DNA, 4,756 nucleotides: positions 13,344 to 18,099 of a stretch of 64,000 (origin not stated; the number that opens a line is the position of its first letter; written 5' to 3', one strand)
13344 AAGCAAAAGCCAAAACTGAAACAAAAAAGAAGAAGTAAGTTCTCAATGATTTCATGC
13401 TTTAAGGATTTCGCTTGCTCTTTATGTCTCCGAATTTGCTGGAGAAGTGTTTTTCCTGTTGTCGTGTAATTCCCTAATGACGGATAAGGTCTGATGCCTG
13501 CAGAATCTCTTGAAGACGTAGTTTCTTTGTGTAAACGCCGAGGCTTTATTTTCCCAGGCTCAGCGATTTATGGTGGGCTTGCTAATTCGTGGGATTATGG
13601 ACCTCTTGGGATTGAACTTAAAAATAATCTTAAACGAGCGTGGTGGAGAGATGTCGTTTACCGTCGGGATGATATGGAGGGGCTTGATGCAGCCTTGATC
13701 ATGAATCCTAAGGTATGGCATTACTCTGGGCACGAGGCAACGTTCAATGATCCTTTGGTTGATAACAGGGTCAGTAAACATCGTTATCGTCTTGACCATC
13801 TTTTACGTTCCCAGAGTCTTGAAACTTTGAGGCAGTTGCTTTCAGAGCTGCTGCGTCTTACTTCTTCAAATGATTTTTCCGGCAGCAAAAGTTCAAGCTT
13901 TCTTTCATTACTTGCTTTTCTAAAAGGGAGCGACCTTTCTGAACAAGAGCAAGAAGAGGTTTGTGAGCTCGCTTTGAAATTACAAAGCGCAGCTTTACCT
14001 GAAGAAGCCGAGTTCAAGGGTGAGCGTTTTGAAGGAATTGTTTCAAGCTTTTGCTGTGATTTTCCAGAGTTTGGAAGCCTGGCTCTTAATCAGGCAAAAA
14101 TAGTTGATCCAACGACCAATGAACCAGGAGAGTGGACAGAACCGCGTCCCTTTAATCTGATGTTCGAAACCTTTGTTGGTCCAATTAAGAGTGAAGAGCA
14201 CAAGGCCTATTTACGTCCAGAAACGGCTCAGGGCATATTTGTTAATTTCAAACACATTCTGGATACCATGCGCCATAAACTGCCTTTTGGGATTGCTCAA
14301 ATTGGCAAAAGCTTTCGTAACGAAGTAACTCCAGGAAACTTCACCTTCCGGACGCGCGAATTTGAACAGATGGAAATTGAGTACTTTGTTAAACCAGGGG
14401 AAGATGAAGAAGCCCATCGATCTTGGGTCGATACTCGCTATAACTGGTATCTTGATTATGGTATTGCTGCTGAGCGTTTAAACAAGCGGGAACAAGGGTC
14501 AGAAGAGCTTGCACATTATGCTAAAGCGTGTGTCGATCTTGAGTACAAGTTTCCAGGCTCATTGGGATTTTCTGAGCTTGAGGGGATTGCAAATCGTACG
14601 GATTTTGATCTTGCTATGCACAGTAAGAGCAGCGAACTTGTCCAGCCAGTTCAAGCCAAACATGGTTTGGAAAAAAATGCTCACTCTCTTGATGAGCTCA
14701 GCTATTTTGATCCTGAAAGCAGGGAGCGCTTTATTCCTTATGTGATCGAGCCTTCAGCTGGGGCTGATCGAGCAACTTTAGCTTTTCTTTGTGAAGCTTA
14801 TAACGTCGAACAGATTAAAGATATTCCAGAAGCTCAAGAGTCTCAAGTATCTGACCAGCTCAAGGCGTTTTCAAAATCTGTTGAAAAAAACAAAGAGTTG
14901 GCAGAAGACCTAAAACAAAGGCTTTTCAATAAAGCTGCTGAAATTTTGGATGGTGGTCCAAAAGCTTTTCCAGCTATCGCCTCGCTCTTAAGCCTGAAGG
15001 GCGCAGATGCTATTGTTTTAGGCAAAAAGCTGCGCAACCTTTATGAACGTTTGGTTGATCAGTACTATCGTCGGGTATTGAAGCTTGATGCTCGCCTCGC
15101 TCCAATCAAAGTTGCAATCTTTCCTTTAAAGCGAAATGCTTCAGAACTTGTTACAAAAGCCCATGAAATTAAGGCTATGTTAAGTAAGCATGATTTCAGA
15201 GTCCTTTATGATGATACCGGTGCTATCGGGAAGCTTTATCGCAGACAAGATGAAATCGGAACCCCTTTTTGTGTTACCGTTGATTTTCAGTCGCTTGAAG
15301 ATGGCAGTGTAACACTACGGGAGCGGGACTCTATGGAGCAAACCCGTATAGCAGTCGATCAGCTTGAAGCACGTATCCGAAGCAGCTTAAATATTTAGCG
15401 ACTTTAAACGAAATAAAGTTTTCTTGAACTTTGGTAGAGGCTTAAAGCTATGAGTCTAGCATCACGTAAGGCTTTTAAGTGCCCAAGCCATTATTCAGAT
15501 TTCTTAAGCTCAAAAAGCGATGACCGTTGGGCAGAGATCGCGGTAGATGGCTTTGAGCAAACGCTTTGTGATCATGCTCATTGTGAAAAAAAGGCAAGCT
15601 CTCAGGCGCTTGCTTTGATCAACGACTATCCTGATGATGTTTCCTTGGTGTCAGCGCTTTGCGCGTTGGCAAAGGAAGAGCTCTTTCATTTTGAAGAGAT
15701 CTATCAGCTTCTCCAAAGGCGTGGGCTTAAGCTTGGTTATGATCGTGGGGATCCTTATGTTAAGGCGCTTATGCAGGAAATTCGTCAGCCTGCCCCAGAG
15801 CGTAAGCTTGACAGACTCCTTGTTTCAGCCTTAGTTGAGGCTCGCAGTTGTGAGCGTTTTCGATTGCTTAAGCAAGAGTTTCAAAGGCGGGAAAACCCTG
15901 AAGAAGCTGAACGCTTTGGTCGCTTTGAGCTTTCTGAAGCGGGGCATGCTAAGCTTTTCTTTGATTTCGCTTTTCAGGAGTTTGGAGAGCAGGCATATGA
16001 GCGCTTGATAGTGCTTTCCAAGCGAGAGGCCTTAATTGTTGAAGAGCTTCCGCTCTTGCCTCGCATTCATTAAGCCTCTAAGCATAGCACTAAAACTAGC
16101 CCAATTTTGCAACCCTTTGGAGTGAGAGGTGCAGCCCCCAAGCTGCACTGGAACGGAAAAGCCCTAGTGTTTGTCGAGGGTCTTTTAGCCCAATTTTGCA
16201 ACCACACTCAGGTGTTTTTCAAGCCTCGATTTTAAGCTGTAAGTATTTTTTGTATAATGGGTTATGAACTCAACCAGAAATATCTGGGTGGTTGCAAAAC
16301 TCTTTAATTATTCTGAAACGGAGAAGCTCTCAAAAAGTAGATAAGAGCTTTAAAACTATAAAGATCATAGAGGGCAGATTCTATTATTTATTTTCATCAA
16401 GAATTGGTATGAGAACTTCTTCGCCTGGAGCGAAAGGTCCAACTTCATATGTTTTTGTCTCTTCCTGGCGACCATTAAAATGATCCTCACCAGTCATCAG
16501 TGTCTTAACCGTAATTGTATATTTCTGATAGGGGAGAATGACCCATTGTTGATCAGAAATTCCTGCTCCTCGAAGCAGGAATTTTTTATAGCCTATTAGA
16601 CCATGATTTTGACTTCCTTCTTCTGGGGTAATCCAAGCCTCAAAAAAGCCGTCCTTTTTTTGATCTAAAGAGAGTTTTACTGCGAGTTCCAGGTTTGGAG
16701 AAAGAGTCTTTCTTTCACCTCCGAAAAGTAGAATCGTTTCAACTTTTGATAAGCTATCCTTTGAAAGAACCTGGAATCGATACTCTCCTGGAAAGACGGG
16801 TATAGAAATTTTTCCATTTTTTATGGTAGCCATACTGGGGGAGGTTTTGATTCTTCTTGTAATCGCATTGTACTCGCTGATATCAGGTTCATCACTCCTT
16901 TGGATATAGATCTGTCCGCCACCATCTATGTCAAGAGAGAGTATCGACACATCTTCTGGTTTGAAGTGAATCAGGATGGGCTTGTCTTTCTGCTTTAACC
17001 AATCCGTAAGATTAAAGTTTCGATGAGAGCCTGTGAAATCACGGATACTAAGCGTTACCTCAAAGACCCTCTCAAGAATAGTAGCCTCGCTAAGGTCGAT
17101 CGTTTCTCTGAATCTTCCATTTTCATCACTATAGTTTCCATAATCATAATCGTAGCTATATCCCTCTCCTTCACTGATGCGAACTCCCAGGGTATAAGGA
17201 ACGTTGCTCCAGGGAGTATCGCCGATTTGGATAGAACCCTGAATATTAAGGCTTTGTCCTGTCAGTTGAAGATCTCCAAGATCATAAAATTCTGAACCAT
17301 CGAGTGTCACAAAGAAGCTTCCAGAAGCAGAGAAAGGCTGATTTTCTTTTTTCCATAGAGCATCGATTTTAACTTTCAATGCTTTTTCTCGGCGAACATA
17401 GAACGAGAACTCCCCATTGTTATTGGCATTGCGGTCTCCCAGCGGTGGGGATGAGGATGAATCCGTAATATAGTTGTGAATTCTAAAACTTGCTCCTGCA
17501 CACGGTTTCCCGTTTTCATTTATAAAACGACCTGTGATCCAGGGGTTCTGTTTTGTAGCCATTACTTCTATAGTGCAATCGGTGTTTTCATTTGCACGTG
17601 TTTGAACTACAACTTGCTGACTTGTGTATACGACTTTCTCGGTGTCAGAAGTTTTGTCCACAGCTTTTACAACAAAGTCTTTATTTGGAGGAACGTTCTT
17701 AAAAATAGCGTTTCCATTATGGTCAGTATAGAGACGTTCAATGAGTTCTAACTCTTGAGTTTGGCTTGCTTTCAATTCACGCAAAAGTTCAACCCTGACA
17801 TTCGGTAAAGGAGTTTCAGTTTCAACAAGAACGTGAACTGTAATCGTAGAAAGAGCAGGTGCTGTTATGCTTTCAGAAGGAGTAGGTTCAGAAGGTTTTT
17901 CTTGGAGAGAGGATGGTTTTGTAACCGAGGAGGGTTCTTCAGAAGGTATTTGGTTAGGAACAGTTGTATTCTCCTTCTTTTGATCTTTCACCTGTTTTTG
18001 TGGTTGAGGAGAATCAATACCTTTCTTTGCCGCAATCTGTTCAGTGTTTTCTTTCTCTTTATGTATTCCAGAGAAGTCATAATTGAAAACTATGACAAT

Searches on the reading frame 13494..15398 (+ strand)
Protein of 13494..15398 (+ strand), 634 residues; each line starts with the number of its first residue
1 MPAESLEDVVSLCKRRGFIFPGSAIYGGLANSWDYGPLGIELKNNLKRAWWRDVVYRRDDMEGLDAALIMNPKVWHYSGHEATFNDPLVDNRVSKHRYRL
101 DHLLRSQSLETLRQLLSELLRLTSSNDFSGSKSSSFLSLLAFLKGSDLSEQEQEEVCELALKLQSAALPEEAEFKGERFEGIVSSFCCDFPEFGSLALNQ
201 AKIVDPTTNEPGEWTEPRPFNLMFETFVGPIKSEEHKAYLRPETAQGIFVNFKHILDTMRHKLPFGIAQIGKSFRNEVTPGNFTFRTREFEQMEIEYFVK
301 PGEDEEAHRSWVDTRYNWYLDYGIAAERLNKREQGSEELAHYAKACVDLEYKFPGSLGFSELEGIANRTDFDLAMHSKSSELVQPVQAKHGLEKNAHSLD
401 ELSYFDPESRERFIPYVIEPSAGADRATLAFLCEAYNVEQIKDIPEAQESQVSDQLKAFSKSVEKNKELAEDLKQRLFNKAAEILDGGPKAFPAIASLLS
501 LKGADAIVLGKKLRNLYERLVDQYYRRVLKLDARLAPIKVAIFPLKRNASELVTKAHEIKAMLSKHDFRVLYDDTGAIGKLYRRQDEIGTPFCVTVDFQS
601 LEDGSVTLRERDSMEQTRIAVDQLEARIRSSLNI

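Call 58: find_homologous_proteins(query=window:13494-15398:+, max_evalue=1e-30)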
Query window:13494-15398:+ (634 aa): 8000 proteins with E <= 1e-30 among 8000 candidates; the best 120 are listed.
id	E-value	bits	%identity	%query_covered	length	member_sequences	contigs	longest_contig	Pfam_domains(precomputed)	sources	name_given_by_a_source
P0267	0.0e+0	1439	100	100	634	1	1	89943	PF03129.26,PF00587.31,PF28494.1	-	-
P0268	2.4e-249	847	60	100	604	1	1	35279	PF03129.26,PF00587.31,PF28494.1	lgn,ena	-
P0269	5.1e-218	744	54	100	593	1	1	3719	PF03129.26,PF00587.31,PF28494.1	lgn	-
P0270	1.0e-217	743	52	99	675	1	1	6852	PF03129.26,PF00587.31,PF28494.1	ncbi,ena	-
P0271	4.1e-197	675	58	66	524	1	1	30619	PF03129.26,PF00587.31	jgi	jgi:glycyl-tRNA synthetase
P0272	5.1e-197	674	58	65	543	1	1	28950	PF03129.26,PF00587.31,PF28494.1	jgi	jgi:glycyl-tRNA synthetase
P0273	6.9e-197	674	58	66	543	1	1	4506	PF03129.26,PF00587.31,PF28494.1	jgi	jgi:glycyl-tRNA synthetase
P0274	1.2e-196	673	57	66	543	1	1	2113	PF03129.26,PF00587.31,PF28494.1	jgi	jgi:glycyl-tRNA synthetase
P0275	1.2e-196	673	59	63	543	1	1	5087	PF03129.26,PF00587.31,PF28494.1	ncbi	ncbi:MAG TPA: glycine--tRNA ligase [Polyangia bacterium]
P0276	1.4e-196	673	57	66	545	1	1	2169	PF03129.26,PF00587.31,PF28494.1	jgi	jgi:glycyl-tRNA synthetase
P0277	1.5e-196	673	58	66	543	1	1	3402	PF03129.26,PF00587.31,PF28494.1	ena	-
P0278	3.2e-196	672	57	66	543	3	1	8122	PF03129.26,PF00587.31,PF28494.1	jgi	-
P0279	4.5e-196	671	58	66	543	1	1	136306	PF03129.26,PF00587.31,PF28494.1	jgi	jgi:glycyl-tRNA synthetase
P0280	4.5e-196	671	58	66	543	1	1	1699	PF03129.26,PF00587.31,PF28494.1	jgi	jgi:glycyl-tRNA synthetase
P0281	5.1e-196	671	59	66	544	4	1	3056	PF03129.26,PF00587.31,PF28494.1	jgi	jgi:glycyl-tRNA synthetase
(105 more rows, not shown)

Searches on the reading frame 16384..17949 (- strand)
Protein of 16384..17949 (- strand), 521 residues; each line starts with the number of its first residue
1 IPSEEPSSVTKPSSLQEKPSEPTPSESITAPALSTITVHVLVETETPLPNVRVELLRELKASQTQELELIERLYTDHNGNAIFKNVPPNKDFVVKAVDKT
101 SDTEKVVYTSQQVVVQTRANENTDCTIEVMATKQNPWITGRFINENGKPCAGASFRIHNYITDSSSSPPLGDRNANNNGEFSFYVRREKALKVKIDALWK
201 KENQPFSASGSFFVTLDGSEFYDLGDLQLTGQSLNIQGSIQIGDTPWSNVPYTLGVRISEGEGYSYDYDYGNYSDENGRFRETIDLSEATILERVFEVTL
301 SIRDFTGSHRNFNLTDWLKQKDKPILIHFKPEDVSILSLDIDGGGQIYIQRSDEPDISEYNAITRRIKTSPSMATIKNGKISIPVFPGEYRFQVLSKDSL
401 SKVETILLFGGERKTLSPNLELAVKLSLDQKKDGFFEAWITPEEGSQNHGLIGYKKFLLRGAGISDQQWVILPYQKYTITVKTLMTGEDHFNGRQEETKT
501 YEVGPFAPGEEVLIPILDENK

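Call 80: search_solved_structures(query=window:16384-17949:-, max_evalue=1)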
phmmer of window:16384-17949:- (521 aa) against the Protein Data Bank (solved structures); distinct sequences matched with E-value up to 1: 1.
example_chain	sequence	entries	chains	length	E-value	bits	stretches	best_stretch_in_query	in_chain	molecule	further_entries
8qox_B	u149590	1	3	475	0.00023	22.9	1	30-185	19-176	Conserved membrane protein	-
